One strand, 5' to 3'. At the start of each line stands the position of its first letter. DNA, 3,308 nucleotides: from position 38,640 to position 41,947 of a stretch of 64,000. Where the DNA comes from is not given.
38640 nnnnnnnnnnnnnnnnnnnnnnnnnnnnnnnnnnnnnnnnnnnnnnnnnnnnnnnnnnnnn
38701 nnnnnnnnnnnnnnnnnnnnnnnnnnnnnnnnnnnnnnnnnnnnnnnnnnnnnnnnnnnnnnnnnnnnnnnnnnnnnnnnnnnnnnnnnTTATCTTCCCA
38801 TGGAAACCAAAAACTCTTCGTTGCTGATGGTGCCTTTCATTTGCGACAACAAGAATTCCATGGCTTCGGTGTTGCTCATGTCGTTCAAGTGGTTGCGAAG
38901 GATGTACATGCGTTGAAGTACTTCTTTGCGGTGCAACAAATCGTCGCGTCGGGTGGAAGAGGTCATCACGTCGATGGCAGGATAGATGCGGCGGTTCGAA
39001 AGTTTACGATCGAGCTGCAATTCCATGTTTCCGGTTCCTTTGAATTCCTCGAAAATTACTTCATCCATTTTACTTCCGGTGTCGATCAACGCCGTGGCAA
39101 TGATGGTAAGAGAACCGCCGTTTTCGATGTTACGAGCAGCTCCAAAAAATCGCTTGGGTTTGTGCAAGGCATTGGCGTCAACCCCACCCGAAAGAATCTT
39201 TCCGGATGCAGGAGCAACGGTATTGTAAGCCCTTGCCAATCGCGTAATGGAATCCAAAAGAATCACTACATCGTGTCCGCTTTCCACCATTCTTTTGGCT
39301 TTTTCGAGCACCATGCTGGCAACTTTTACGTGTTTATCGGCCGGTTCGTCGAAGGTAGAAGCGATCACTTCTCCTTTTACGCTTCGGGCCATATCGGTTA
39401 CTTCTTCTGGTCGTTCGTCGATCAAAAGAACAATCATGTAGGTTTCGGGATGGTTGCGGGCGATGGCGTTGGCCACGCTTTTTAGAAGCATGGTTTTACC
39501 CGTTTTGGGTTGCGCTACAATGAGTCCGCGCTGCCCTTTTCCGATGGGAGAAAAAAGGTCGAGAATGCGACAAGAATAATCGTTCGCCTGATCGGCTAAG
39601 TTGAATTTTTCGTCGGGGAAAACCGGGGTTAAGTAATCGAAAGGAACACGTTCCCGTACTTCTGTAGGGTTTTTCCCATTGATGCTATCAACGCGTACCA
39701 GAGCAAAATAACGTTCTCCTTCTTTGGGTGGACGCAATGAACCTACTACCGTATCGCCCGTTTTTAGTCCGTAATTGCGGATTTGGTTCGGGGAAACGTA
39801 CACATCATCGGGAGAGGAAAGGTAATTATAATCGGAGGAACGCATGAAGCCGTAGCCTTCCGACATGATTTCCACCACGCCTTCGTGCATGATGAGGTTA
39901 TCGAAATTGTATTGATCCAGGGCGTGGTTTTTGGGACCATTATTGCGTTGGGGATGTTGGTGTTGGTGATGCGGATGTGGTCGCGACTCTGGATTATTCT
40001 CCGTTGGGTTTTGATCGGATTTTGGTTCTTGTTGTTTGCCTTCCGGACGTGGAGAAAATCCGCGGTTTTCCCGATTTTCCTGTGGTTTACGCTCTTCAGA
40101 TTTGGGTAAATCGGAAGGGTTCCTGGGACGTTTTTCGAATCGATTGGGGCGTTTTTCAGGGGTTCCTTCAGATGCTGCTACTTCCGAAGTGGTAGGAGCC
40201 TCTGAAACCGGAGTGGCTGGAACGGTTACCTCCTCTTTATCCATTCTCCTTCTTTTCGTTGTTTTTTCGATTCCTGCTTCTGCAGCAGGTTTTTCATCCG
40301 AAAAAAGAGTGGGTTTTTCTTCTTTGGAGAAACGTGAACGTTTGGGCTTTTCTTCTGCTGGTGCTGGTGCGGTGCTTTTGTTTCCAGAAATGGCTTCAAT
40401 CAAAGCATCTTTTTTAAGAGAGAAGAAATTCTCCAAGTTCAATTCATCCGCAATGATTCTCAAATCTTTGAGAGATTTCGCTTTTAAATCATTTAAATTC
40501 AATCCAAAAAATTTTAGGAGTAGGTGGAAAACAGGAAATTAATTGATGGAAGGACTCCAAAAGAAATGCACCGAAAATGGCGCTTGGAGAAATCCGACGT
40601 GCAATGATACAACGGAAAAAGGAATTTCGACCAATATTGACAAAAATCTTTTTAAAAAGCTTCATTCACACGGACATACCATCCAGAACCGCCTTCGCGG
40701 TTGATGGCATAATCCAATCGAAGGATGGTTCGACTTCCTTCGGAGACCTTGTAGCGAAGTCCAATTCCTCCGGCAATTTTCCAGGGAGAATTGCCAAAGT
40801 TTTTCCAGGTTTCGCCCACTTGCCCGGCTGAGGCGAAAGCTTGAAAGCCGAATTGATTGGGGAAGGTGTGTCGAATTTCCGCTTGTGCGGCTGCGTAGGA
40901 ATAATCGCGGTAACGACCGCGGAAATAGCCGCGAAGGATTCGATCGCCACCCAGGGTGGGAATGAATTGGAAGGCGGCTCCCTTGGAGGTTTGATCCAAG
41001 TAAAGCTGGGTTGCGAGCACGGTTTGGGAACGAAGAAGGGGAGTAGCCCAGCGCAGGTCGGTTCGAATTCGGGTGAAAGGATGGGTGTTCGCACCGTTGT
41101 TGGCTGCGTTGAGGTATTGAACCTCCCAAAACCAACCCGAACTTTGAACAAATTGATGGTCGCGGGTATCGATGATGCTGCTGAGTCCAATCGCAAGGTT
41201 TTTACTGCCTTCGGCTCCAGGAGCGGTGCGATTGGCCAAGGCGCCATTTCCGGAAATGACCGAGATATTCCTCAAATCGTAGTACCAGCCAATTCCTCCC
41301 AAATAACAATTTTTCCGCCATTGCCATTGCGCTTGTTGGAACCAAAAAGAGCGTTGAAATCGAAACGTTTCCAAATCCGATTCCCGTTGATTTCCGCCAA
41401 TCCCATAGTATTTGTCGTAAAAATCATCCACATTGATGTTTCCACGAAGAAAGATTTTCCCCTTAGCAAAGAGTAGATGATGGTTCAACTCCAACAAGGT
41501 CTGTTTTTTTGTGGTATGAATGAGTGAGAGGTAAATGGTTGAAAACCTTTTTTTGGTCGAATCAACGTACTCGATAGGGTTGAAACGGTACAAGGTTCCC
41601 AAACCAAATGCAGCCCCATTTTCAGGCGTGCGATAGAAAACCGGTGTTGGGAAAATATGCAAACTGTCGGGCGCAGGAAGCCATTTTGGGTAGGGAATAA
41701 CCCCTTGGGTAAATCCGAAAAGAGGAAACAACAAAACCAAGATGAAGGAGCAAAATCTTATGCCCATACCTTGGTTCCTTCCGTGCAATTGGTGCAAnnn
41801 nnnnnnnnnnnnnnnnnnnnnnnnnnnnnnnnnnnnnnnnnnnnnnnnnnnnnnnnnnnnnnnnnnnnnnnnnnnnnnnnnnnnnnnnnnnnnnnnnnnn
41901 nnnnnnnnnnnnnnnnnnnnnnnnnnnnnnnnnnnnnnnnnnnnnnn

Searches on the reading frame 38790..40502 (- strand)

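Call 47: search_protein_families(library=pfam, proteins=[window:38790-40502:-], max_evalue=0.00001)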
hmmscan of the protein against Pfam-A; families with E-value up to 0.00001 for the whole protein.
window:38790-40502:- (570 aa): 3 families
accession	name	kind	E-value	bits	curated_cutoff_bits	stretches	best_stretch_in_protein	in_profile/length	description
PF07497.18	Rho_RNA_bind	-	1.3e-32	111.8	27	1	207-279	2-72/73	Rho termination factor, RNA-binding domain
PF00006.31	ATP-synt_ab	-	2e-29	103.2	29.5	1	312-516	3-212/213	ATP synthase alpha/beta family, nucleotide-binding domain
PF07498.18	Rho_N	-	3e-08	33.9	24.9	1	5-39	1-35/43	Rho termination factor, N-terminal domain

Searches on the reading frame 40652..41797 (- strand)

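Call 47: search_protein_families(library=pfam, proteins=[window:40652-41797:-], max_evalue=0.00001)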
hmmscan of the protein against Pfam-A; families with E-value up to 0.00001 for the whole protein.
window:40652-41797:- (381 aa): 1 family
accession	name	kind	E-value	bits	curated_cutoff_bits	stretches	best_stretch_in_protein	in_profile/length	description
PF01103.29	Omp85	-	1.9e-09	37.9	24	1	171-366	80-310/325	Omp85 superfamily domain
